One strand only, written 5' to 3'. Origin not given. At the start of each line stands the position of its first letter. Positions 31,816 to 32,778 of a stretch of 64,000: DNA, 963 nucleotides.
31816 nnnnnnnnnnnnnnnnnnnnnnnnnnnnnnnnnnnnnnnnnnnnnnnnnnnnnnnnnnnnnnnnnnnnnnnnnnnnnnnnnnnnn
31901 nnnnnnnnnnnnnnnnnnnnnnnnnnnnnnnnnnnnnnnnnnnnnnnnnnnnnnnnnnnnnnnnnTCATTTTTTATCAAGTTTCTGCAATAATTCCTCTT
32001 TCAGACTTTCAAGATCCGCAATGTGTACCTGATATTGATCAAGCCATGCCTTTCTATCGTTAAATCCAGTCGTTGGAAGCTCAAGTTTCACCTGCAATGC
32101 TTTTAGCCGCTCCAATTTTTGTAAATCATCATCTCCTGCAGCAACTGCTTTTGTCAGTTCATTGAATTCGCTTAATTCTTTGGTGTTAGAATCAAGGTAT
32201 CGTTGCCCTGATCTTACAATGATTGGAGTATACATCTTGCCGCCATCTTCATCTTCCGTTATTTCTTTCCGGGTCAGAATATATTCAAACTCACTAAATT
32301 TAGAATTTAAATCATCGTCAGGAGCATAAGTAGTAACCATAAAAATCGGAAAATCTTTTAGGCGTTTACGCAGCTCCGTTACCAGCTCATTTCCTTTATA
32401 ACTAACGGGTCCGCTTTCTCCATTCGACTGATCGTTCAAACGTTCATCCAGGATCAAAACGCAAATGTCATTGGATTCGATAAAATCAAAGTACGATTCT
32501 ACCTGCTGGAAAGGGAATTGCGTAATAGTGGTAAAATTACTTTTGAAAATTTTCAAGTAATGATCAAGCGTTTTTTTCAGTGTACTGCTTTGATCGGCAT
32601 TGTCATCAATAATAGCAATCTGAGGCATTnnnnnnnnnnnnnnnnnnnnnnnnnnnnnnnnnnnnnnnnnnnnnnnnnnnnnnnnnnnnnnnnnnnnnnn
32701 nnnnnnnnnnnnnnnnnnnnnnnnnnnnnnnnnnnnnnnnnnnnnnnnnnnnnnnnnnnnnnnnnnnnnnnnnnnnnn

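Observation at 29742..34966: Four-gene operon wiring a GHKL-ATPase/histidine-kinase fusion and a receiver protein to a PtuB-like HNH nuclease and an N6-adenine methyltransferase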

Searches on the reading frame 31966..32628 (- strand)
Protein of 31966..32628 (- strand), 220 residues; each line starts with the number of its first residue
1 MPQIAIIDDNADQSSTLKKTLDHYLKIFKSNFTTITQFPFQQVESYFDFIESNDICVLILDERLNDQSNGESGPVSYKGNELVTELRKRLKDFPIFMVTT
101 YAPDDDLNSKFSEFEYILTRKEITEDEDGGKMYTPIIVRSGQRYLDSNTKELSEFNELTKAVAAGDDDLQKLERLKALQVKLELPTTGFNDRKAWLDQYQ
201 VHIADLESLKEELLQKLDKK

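Call 4: search_protein_families(library=pfam, proteins=[window:31966-32628:-], max_evalue=0.01)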
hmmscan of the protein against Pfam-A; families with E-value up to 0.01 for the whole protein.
window:31966-32628:- (220 aa): 1 family
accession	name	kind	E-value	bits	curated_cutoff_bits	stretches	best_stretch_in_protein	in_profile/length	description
PF00072.30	Response_reg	-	0.0049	17.5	30.2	0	4-107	1-85/111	Response regulator receiver domain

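Call 5: search_protein_families(library=padloc, proteins=[window:31966-32628:-], max_evalue=0.01)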
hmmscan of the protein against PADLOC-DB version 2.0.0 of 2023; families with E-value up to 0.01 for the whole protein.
window:31966-32628:- (220 aa): 1 family
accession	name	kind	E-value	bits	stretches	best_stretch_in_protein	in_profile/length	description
PDLC04725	PDC-M60B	-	0.00053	17.9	1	3-102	5-101/158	-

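Call 6: search_protein_families(library=ncbifam, proteins=[window:31966-32628:-], max_evalue=0.01)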
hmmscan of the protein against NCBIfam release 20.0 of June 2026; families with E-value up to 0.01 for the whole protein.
window:31966-32628:- (220 aa): 1 family
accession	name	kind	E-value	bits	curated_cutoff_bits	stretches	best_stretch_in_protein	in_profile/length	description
NF052378.1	LM5578_1851_RR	equivalog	1.2e-10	41.5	150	1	31-127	28-116/158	LM5578_1851 family response regulator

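Call 19: search_protein_families(library=pfam, proteins=[window:31966-32628:-], max_evalue=10)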
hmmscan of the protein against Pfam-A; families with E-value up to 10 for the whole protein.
window:31966-32628:- (220 aa): 2 families
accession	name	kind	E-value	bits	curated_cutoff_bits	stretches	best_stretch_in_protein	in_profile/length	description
PF00072.30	Response_reg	-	0.0049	17.5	30.2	1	4-107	1-85/111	Response regulator receiver domain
PF03709.21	OKR_DC_1_N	-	0.038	14.7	29.3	1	48-111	31-82/111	Orn/Lys/Arg decarboxylase, N-terminal domain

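Call 36: find_homologous_proteins(query=window:31966-32628:-)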
Query window:31966-32628:- (220 aa): 130 proteins with E <= 0.001 among 483 candidates; the best 120 are listed.
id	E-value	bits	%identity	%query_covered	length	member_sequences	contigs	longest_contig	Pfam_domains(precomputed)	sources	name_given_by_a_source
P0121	7.4e-139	478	100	100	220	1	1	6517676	-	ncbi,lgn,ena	-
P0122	1.1e-108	380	78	100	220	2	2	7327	-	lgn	-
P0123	4.8e-106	371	77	100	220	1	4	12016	-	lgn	-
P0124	8.2e-106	370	76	100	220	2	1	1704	-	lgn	-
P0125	2.8e-105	368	77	100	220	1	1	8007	-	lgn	-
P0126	1.0e-104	367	76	99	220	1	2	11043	-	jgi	jgi:CheY-like chemotaxis protein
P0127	7.0e-100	351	72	100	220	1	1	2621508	-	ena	-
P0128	2.3e-98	346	72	99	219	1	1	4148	-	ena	-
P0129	3.0e-98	346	73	99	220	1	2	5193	-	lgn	-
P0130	5.5e-97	341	70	100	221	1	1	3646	-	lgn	-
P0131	4.8e-94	332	70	99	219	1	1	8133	-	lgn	-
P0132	5.6e-94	332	71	99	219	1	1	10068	-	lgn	-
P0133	4.3e-93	329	70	100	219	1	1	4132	-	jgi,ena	-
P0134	9.6e-89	314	73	88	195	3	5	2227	-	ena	-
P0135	2.6e-87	310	67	100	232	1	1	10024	-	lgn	-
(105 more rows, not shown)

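Call 41: search_solved_structures(query=A2, max_evalue=1)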
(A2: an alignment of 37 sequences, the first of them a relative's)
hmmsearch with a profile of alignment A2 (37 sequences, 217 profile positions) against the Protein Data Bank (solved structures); distinct sequences matched with E-value up to 1: 8.
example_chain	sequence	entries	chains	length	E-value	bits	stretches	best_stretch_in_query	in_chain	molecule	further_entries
6ifh_A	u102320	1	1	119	0.062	15.9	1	43-109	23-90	Sporulation initiation phosphotransferase F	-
9xzo_A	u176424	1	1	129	0.082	15.5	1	78-112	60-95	De novo protein M1X0B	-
5b5u_B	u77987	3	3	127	0.45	13.1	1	73-104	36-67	L-asparaginase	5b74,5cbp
3g1c_A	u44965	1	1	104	0.54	12.9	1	101-148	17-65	The TrpR like protein from Eubacterium eligens ATCC 27750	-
4nje_B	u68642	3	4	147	0.59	12.7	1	73-104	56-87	L-asparaginase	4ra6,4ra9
7y1c_A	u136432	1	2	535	0.72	12.5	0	139-212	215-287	phage connector protein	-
3gwg_A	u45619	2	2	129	0.85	12.2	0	76-107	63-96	Chemotaxis protein cheY homolog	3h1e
3h1f_A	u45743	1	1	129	0.99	12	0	77-107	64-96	Chemotaxis protein cheY homolog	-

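Call 50: predict_structure(alignment_id=A2)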
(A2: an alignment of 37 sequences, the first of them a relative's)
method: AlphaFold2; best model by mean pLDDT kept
length: 220 residues; sequences in the alignment: 37
mean_pLDDT: 79.6   pTM: 0.68
mean pLDDT of the five models: 79.6, 79.2, 78.4, 78.1, 75.3
residues with pLDDT >= 90: 24; 70-90: 158; 50-70: 33; < 50: 5
segments of 3 or more residues with pLDDT < 50: 187-191
pLDDT, mean of each block of 10 residues (from residue 1): 89 89 89 91 87 90 74 78 84 85 62 76 74 86 84 80 83 79 56 61 78 78
secondary structure, 60 per line:
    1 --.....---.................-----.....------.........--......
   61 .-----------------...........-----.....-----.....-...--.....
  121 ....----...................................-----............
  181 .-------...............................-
elements in order: E3-7 H11-27 E33-37 H44-52 E55-61 H79-89 E95-99 H105-109 E116-119 H120-124 H129-163 H169-181 H189-219

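Call 54: fold_search(model_id=the predicted structure, library=pdb)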
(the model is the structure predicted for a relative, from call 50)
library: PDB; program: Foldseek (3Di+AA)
matches with E <= 10: 1791; with E <= 0.001: 120
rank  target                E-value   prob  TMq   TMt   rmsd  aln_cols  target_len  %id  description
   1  6eo3_A                1.5e-06  1.00  0.43  0.46  14.2       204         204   15  Conformational dynamism for DNA interaction in Salmonella typhimurium RcsB response regulator. S207C P212121 (released 2017-11-15)
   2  8tff_A                1.5e-06  1.00  0.41  0.19  10.6       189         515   15  PorX with BeF3 phosphate analog (released 2024-04-17)
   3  8ted_B                1.5e-06  1.00  0.39  0.19  10.9       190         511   16  PorX primitive orthorhombic crystal form (released 2024-04-17)
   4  8tef_A                1.8e-06  1.00  0.41  0.19  10.2       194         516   15  PorX primitive monoclinic crystal form (released 2024-04-17)
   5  8ted_A                2.0e-06  1.00  0.38  0.18  12.6       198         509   16  PorX primitive orthorhombic crystal form (released 2024-04-17)
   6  5o8y_C                2.2e-06  1.00  0.41  0.44  14.6       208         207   14  Conformational dynamism for DNA interaction in Salmonella typhimurium RcsB response regulator. (released 2017-11-15)
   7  8p6f_B                3.3e-06  1.00  0.42  0.20  10.7       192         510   16  Crystal structure of PorX-Fj (released 2024-04-03)
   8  8tef_C                3.3e-06  1.00  0.38  0.18  14.1       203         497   16  PorX primitive monoclinic crystal form (released 2024-04-17)
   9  2vuh                  3.5e-06  1.00  0.48  0.73   3.6       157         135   16  Crystal structure of the D55E mutant of the HupR receiver domain (released 2008-11-11)
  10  8tef_D                4.0e-06  1.00  0.40  0.19  10.6       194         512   16  PorX primitive monoclinic crystal form (released 2024-04-17)
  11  8p6f_A                4.2e-06  1.00  0.37  0.17  14.3       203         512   15  Crystal structure of PorX-Fj (released 2024-04-03)
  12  8tfm_A                4.8e-06  1.00  0.36  0.17  12.8       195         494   16  PorX with Zn (primitive orthorhombic crystal form) (released 2024-04-17)
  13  7pvk_A                5.4e-06  1.00  0.41  0.19  10.4       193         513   13  X-ray structure of dimeric PorX (T272A mutant), in complex with pGpG. (released 2022-12-14)
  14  8tff_B                5.4e-06  1.00  0.36  0.17  12.8       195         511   15  PorX with BeF3 phosphate analog (released 2024-04-17)
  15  5m7o_B                5.8e-06  1.00  0.48  0.26   8.5       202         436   14  Crystal structure of NtrX from Brucella abortus processed with the CrystalDirect automated mounting and cryo-cooling t (released 2017-01-25)
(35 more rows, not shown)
